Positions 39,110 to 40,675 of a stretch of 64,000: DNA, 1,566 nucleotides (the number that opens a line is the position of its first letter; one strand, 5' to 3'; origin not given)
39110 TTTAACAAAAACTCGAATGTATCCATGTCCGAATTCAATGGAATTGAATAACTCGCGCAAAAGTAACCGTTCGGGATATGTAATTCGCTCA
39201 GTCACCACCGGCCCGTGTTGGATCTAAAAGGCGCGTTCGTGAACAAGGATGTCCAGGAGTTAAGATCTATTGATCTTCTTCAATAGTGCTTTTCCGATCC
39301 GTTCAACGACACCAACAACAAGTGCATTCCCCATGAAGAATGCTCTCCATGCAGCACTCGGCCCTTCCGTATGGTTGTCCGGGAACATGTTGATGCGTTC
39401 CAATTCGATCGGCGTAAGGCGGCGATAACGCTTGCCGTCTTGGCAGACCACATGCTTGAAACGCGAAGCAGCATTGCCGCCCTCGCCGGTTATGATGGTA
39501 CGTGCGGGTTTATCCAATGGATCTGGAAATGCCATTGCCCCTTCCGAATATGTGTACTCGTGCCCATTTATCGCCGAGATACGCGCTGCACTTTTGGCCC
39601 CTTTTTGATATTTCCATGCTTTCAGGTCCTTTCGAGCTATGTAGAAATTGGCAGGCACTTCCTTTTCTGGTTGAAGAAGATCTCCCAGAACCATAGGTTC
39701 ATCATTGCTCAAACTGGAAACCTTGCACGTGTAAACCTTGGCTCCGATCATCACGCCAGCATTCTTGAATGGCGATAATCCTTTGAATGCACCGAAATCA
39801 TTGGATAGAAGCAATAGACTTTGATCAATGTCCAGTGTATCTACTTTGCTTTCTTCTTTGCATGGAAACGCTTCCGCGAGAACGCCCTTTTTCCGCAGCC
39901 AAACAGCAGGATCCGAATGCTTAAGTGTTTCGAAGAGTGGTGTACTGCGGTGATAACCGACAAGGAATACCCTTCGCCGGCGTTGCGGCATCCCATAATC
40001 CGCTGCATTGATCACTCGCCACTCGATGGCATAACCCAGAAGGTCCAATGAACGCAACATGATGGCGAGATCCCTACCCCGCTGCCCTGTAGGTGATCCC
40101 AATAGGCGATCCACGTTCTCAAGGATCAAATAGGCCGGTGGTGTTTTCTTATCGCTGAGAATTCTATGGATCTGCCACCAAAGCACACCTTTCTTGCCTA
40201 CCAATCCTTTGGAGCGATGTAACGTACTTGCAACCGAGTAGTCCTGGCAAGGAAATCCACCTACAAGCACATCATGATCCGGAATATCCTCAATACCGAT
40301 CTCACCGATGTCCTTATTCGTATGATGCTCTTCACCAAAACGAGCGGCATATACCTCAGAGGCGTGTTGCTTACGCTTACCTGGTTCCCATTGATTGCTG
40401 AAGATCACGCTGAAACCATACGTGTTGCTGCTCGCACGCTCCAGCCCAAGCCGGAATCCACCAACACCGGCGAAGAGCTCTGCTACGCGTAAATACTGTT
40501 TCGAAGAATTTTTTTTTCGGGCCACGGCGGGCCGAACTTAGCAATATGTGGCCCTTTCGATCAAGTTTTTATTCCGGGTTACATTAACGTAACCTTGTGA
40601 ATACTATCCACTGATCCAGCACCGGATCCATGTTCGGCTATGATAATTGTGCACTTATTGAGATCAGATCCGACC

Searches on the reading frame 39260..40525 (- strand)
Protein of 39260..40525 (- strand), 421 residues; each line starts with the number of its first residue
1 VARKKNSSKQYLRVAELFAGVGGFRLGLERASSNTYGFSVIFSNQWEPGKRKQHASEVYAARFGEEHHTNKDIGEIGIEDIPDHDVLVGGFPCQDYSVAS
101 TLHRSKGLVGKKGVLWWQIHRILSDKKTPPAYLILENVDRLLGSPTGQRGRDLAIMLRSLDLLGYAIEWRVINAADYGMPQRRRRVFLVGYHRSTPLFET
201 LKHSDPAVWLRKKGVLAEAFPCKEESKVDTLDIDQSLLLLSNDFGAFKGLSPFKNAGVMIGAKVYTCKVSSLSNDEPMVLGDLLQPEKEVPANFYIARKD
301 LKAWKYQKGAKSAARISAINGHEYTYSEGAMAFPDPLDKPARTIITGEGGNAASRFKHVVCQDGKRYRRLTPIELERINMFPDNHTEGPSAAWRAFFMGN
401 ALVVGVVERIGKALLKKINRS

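Call 69: search_protein_families(library=pfam, proteins=[window:39260-40525:-], max_evalue=0.00001)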
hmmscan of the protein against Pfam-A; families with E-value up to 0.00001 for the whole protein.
window:39260-40525:- (421 aa): 1 family
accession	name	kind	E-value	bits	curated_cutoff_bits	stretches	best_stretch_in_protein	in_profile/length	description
PF00145.23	DNA_methylase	-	1.1e-62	212.8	22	1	13-415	2-323/324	C-5 cytosine-specific DNA methylase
